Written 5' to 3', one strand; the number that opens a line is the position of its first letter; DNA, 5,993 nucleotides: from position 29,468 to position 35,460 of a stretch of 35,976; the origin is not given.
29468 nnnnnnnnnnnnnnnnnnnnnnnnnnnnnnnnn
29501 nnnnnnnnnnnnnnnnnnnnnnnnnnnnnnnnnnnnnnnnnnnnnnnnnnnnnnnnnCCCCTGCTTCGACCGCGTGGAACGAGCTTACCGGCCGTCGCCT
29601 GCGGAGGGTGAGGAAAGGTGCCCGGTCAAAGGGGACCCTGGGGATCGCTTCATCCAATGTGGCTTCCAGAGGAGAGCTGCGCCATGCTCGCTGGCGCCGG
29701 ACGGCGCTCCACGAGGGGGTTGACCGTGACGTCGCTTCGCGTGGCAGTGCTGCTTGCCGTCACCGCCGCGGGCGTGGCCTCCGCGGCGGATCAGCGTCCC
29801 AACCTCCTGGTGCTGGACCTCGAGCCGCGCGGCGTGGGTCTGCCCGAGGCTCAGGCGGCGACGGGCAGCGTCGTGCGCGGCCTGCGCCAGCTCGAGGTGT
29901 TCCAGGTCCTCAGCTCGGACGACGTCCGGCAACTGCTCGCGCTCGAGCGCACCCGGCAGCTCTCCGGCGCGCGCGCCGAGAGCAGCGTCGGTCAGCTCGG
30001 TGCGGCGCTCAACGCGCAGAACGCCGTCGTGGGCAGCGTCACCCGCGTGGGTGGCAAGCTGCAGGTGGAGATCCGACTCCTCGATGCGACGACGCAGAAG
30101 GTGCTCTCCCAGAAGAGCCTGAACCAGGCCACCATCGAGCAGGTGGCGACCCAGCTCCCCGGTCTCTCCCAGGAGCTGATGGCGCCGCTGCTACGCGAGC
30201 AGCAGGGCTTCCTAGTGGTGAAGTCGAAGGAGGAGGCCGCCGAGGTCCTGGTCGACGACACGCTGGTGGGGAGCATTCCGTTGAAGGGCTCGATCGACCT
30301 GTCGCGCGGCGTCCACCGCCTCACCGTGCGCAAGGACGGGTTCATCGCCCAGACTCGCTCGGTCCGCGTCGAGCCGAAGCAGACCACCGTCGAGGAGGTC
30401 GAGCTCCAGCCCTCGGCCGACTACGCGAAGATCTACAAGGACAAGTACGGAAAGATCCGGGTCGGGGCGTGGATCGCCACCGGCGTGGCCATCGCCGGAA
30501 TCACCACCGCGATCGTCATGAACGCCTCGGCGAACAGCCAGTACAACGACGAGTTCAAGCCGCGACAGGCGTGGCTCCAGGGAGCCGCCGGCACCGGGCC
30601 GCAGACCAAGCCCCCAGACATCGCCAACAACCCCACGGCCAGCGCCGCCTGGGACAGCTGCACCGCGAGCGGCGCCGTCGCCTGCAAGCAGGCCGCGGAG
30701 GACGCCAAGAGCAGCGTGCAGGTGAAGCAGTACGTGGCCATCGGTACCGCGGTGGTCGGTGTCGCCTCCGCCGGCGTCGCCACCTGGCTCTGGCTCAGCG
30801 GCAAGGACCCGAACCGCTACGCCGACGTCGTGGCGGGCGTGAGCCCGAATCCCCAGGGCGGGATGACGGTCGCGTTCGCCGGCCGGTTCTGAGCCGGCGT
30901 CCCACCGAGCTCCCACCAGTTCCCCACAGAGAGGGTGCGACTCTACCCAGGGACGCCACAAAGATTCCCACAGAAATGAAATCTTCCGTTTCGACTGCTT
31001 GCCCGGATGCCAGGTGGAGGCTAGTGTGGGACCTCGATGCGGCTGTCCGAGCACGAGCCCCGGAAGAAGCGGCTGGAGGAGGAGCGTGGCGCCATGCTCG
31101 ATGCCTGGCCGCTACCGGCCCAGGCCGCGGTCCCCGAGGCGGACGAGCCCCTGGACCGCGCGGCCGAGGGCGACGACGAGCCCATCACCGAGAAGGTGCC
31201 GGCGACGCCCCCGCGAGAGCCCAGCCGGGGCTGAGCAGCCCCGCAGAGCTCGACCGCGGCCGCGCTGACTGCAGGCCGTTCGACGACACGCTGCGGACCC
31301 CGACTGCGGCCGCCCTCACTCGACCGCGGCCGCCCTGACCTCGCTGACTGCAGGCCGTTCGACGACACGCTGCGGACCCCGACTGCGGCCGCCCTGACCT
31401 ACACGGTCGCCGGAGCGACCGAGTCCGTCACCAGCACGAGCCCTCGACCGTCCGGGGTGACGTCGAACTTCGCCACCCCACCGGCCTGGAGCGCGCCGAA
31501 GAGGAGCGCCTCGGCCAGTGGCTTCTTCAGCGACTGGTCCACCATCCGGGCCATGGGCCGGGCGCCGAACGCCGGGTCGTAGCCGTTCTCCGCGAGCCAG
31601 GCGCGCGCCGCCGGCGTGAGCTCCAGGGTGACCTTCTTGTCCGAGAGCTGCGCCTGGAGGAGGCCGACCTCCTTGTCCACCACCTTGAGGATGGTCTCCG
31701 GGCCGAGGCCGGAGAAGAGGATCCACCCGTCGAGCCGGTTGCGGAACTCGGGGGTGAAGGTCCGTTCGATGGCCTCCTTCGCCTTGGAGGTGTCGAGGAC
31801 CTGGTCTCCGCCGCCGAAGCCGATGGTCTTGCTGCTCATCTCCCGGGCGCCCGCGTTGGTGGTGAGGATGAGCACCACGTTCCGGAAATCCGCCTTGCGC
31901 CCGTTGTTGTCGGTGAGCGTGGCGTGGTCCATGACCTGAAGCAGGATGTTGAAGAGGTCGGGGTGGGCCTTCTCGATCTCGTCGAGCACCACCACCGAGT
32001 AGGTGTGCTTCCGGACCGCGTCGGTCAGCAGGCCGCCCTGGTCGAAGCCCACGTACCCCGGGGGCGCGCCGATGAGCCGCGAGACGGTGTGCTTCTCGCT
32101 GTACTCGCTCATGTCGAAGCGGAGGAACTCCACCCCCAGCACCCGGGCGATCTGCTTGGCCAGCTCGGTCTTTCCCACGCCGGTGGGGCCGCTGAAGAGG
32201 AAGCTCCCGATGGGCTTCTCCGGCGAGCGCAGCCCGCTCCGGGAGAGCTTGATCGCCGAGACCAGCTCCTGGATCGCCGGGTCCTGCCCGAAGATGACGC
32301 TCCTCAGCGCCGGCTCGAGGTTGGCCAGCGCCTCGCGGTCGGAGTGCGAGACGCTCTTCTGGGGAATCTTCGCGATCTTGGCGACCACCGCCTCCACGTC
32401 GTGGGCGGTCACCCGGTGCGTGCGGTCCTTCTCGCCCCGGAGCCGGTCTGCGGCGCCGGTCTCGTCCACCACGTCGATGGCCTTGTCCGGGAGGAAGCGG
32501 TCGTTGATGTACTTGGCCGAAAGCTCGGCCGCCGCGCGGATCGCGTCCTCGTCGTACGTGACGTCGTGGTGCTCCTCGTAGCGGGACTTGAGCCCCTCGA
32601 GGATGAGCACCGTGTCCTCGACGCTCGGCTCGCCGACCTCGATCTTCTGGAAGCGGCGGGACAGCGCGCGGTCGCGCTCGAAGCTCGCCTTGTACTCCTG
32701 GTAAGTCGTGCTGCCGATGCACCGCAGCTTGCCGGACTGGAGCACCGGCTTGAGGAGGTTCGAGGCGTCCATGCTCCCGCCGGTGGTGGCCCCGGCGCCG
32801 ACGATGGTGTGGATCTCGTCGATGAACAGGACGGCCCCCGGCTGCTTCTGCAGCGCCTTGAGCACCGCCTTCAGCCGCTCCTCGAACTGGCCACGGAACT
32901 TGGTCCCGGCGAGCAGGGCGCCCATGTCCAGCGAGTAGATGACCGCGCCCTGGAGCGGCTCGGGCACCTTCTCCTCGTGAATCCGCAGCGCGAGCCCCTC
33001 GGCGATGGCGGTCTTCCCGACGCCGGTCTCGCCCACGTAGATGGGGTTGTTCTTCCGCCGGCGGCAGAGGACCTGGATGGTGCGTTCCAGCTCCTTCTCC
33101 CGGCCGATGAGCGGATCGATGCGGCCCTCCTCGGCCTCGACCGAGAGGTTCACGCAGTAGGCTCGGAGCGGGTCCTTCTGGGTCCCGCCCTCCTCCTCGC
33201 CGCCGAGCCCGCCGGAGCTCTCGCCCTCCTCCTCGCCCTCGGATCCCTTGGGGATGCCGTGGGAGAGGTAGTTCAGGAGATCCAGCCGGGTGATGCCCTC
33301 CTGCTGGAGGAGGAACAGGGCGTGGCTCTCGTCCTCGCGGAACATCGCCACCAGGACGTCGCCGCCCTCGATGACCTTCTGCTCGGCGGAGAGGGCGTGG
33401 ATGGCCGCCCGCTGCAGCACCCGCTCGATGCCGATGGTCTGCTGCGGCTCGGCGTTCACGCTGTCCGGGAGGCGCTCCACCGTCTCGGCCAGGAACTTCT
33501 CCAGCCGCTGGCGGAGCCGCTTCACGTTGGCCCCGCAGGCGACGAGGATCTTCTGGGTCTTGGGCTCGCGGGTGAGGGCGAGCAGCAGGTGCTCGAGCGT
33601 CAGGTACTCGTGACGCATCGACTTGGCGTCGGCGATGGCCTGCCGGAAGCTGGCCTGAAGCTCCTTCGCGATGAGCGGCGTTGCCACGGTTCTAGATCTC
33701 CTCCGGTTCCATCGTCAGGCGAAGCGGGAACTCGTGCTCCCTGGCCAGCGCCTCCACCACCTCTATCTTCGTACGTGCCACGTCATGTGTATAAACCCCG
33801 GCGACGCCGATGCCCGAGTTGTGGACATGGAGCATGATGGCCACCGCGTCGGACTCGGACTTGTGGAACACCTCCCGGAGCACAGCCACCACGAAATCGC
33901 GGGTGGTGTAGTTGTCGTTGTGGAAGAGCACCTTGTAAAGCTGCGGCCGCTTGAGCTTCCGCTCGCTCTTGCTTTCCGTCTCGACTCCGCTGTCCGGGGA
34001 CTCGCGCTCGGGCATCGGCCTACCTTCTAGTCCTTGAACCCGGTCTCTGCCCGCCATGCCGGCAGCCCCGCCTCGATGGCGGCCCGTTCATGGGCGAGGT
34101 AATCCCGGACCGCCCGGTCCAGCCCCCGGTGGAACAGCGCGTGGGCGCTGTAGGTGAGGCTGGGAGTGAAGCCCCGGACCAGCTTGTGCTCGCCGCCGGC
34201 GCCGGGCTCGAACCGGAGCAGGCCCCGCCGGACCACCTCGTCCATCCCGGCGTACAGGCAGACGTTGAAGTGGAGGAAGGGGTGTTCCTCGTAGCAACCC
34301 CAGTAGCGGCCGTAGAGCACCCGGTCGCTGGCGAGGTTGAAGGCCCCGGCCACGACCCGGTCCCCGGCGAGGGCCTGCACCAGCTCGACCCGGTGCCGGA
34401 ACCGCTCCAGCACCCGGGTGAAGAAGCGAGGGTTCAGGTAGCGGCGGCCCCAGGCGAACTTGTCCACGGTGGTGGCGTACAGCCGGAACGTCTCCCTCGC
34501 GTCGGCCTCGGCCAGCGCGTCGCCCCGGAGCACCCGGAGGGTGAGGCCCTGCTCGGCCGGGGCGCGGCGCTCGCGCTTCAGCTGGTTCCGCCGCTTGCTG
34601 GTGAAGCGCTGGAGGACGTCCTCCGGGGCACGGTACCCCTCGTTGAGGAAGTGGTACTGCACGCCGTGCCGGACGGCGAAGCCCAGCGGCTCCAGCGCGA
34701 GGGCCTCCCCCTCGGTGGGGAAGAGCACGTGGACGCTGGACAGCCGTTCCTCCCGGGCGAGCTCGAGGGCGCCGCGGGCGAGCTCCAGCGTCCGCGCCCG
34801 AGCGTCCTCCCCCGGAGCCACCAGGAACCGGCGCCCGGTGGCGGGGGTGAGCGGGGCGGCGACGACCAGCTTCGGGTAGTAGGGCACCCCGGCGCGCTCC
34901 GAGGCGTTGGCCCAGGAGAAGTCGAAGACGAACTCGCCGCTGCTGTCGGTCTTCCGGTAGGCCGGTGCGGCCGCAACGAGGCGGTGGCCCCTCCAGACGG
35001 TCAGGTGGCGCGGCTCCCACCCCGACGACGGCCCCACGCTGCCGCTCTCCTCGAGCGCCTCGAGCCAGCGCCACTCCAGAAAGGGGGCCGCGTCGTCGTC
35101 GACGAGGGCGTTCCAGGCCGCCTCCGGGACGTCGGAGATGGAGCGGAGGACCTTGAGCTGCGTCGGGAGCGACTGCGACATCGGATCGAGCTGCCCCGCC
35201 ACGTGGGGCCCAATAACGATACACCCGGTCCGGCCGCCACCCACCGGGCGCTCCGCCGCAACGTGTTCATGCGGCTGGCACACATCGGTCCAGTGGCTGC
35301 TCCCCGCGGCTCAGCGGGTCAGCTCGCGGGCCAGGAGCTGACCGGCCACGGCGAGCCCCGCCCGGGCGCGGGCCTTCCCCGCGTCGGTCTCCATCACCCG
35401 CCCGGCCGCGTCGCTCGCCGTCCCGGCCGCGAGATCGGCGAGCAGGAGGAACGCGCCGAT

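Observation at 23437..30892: Tandem paralogous cysteine-conserved giant lipoprotein genes divergently paired with a PEGA membrane protein: an uncharacterised envelope module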

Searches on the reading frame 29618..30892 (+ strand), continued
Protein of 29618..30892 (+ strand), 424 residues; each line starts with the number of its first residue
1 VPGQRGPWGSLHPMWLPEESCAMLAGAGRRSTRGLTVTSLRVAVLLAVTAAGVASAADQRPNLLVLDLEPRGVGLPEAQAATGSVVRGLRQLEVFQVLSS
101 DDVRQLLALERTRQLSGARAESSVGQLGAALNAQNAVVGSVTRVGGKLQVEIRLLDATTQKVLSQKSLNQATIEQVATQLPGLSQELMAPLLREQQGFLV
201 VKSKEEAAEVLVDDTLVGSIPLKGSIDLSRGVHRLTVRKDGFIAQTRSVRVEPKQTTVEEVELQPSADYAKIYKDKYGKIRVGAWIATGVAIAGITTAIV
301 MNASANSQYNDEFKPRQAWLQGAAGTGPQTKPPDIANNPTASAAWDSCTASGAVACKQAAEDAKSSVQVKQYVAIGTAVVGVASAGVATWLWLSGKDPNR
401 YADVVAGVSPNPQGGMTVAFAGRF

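Call 77: find_related_loci(query=A6, collection=metagenome_contigs, flank=6000)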
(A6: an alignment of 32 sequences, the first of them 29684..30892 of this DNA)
Query A6 (402 aa) in metagenome_contigs; peptide patterns used: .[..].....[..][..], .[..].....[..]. (x = any residue, [..] = any of these).
291 stretches matched a pattern; 47 encode a relative of the query (tblastn E <= 1e-3); 47 distinct loci.
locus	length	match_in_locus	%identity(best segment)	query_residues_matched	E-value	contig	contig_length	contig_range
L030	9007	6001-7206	98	1-402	0e+0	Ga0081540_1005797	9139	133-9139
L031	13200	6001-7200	93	3-402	0e+0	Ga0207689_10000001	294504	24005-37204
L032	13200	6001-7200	94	3-402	0e+0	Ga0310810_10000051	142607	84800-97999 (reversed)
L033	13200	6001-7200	94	3-402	0e+0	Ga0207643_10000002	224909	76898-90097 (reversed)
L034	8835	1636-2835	93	3-402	0e+0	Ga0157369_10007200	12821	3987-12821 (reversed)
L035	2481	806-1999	92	5-402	0e+0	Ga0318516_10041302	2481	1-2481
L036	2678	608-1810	91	2-402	0e+0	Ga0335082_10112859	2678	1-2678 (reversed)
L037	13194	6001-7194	91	5-402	0e+0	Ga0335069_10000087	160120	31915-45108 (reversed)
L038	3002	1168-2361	91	5-402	0e+0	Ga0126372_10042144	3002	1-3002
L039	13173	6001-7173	92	12-402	0e+0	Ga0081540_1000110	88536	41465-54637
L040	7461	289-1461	91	12-402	0e+0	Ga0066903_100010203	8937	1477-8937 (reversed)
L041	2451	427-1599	91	12-402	0e+0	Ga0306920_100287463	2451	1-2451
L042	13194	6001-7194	91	2-399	0e+0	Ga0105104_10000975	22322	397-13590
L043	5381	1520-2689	89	13-402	0e+0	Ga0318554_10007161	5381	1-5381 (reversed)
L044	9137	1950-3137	89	6-402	0e+0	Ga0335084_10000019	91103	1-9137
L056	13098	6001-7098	68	38-402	8e-166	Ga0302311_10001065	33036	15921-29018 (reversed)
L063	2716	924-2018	65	38-402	5e-156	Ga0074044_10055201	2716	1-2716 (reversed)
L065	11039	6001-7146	52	23-402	2e-116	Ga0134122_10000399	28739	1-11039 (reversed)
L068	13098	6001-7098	67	38-402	6e-155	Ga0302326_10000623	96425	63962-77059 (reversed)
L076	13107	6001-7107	51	36-402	3e-105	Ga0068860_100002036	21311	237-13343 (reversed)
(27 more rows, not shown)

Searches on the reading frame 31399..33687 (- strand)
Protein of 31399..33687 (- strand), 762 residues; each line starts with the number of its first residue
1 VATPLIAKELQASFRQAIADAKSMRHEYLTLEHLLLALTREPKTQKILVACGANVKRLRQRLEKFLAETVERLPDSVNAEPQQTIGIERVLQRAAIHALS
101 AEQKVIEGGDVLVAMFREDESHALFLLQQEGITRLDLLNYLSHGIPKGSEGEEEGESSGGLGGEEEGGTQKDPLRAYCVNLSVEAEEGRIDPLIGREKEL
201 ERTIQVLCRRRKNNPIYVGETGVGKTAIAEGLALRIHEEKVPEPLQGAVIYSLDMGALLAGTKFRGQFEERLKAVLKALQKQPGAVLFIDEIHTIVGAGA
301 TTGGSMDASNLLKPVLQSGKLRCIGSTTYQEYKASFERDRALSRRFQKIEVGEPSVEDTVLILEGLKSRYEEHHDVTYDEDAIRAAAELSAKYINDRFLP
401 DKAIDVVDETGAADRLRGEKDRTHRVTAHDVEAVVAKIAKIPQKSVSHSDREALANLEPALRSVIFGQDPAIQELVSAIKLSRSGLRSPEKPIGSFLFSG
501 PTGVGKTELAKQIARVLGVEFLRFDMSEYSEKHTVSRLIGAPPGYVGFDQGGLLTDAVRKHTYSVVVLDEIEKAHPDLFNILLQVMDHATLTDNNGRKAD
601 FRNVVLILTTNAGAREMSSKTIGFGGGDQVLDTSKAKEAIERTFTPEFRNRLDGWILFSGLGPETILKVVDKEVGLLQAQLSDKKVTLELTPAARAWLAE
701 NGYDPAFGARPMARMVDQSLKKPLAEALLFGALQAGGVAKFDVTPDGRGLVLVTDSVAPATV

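Call 9: search_protein_families(library=pfam, proteins=[window:31399-33687:-], max_evalue=0.001)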
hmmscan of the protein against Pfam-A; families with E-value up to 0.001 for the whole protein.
window:31399-33687:- (762 aa): 22 families
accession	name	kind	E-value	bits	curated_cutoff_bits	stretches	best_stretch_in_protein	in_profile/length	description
PF07724.20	AAA_2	-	2.4e-63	213.5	27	1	491-653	1-164/166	AAA domain (Cdc48 subfamily)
PF17871.7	AAA_lid_9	-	1.3e-27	96.2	22.8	1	355-457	1-100/104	AAA lid domain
PF00004.35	AAA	-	2.8e-26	93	21.2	2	497-612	2-110/131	ATPase family associated with various cellular activities (AAA)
PF10431.15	ClpB_D2-small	-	1.2e-23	83.3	21.9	1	661-738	1-78/81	C-terminal, D2-small domain, of ClpB protein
PF07728.20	AAA_5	-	1.8e-18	67.3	22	1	496-614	2-125/139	AAA domain (dynein-related subfamily)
PF02861.25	Clp_N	-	2.3e-12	47.3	20.7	1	21-66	5-52/53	Clp amino terminal domain, pathogenicity island component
PF13401.12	AAA_22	-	8.7e-11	42.7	27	1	495-588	7-110/130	AAA domain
PF00158.32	Sigma54_activat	-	1.7e-10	41.3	20.2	1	495-618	24-149/168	Sigma-54 interaction domain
PF13191.12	AAA_16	-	1.6e-09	38.9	32.6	1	192-246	1-52/167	AAA ATPase domain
PF05496.18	RuvB_N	-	4.9e-07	30.1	27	0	477-521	17-61/159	Holliday junction DNA helicase RuvB P-loop domain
PF13173.12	AAA_14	-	2.2e-06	28.1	27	0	497-588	6-87/129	AAA domain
PF05621.17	TniB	-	5.6e-06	26.4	22.4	0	255-351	91-184/189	Bacterial TniB protein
PF12775.13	AAA_7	-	2e-05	24.7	25.8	0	209-241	30-62/181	P-loop containing dynein motor region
PF20720.3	nSTAND3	-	6e-05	23.2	27.2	0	213-240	18-45/155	Novel STAND NTPase 3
PF01637.24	ATPase_2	-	0.00011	22.5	33.2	0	195-238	3-46/225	ATPase domain predominantly from Archaea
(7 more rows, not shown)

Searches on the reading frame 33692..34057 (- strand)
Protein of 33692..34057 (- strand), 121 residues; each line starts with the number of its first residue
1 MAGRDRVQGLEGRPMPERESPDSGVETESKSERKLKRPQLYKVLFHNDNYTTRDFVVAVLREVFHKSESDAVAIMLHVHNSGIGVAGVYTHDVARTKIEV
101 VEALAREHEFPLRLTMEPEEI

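Call 10: search_protein_families(library=ncbifam, proteins=[window:33692-34057:-], max_evalue=1)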
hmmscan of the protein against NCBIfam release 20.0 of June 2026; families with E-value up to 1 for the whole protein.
window:33692-34057:- (121 aa): 10 families
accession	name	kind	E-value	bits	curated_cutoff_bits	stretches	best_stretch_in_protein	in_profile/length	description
NF000669.1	PRK00033.1-2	equivalog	8.6e-30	102.6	149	1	30-117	5-92/94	ATP-dependent Clp protease adapter ClpS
NF000672.0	PRK00033.1-5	equivalog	1.3e-28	99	112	1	29-118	14-103/104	ATP-dependent Clp protease adapter ClpS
NF009561.0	PRK13019.1-1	equivalog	6.3e-25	87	159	1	27-120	10-103/103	ATP-dependent Clp protease adapter ClpS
NF009564.0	PRK13019.1-4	equivalog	1.4e-24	86.2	143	1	25-120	6-101/101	ATP-dependent Clp protease adapter ClpS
NF000670.0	PRK00033.1-3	equivalog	2.7e-24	85.3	143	1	25-117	12-104/106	ATP-dependent Clp protease adapter ClpS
NF000671.1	PRK00033.1-4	equivalog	1.6e-13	50.6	107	1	29-91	5-68/91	ATP-dependent Clp protease adapter ClpS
NF000668.1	PRK00033.1-1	equivalog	0.00085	19.4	86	1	44-96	8-60/77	ATP-dependent Clp protease adapter ClpS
NF009563.0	PRK13019.1-3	equivalog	0.016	15.1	117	1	27-88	12-75/101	ATP-dependent Clp protease adapter ClpS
TIGR01652.1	ATPase-Plipid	subfamily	0.052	11.2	431.25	1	30-76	892-938/1058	phospholipid-translocating P-type ATPase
NF009565.0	PRK13019.1-5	equivalog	0.16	11.9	158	1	30-93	13-75/98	ATP-dependent Clp protease adapter ClpS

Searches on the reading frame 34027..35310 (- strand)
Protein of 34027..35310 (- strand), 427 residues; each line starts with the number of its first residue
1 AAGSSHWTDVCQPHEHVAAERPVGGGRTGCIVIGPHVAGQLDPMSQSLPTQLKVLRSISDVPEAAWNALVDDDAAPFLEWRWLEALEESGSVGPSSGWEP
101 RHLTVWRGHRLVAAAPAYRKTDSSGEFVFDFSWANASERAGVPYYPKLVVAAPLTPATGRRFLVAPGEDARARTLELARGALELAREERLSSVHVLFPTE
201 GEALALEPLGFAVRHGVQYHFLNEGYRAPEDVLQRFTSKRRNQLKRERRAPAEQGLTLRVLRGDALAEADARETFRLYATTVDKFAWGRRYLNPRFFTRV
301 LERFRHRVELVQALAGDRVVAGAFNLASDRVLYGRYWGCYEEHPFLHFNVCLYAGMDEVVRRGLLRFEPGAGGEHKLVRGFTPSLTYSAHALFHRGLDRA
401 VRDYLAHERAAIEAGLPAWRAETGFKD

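Call 9: search_protein_families(library=pfam, proteins=[window:34027-35310:-], max_evalue=0.001)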
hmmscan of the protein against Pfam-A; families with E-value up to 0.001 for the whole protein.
window:34027-35310:- (427 aa): 2 families
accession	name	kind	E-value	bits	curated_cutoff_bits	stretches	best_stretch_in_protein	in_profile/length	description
PF04339.18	FemAB_like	-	5.5e-133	444.1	27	1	57-426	1-368/369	Peptidogalycan biosysnthesis/recognition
PF13480.13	Acetyltransf_6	-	1.7e-12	48.1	22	1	238-374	1-139/143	Acetyltransferase (GNAT) domain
